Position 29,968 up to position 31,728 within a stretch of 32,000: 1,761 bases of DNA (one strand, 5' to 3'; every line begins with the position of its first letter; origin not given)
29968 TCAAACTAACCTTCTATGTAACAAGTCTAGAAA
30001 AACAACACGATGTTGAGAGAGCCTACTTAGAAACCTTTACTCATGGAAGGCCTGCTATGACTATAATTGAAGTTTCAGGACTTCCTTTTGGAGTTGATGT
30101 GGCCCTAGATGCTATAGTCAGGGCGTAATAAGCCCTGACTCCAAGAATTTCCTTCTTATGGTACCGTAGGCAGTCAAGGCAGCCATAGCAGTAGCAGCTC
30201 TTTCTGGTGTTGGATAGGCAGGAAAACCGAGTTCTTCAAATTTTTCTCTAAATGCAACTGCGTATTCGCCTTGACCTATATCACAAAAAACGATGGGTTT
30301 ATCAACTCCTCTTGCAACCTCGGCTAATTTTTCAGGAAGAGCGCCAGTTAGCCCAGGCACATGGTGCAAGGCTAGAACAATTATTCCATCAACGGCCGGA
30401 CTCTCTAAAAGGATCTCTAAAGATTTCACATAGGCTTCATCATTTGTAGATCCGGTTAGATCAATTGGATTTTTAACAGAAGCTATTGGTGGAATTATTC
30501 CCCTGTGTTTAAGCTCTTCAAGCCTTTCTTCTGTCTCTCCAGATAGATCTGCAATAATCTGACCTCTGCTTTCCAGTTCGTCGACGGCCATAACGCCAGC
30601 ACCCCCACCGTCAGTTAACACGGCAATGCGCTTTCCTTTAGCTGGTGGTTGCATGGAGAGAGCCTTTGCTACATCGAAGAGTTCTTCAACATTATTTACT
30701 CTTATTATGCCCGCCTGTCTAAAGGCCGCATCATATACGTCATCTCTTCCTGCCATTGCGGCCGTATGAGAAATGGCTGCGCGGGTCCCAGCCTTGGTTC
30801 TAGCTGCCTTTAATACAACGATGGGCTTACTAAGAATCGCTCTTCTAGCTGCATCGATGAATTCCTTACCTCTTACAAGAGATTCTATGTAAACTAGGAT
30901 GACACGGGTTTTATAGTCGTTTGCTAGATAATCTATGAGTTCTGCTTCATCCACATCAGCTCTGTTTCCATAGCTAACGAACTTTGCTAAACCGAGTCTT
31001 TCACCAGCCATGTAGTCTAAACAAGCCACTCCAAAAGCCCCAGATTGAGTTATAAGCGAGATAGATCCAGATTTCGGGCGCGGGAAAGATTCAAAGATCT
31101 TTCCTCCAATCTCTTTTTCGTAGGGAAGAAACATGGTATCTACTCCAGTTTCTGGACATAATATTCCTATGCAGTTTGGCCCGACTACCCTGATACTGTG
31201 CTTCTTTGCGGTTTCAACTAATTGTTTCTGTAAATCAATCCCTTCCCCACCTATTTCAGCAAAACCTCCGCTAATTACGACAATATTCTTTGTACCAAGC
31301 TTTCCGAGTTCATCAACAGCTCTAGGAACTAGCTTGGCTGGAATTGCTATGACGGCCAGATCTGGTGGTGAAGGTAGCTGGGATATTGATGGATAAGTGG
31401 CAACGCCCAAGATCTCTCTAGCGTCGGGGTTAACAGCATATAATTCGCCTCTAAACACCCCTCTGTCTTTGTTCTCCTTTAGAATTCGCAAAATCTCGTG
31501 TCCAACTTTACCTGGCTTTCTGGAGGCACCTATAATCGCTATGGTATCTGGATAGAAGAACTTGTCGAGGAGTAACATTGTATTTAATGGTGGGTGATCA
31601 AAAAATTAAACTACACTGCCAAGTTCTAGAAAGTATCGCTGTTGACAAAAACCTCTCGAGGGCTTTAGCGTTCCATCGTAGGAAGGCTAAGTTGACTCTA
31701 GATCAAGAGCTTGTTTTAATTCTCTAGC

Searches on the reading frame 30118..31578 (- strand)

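Call 35: search_protein_families(library=pfam, proteins=[window:30118-31578:-], max_evalue=0.00001)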
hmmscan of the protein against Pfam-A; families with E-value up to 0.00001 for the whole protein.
window:30118-31578:- (486 aa): 4 families
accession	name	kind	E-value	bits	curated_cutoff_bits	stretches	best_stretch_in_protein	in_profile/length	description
PF13607.11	Succ_CoA_lig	-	1.8e-55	186.9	27.4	1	171-307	2-138/138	Succinyl-CoA ligase like flavodoxin domain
PF13380.12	CoA_binding_2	-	1.6e-26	93.5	22.8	1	12-140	2-114/116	CoA binding domain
PF02629.25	CoA_binding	-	1e-10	42.6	22.3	1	11-103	4-95/97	CoA binding domain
PF19045.5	Ligase_CoA_2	-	2.4e-09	37.9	23.7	1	319-458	2-140/162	Ligase-CoA domain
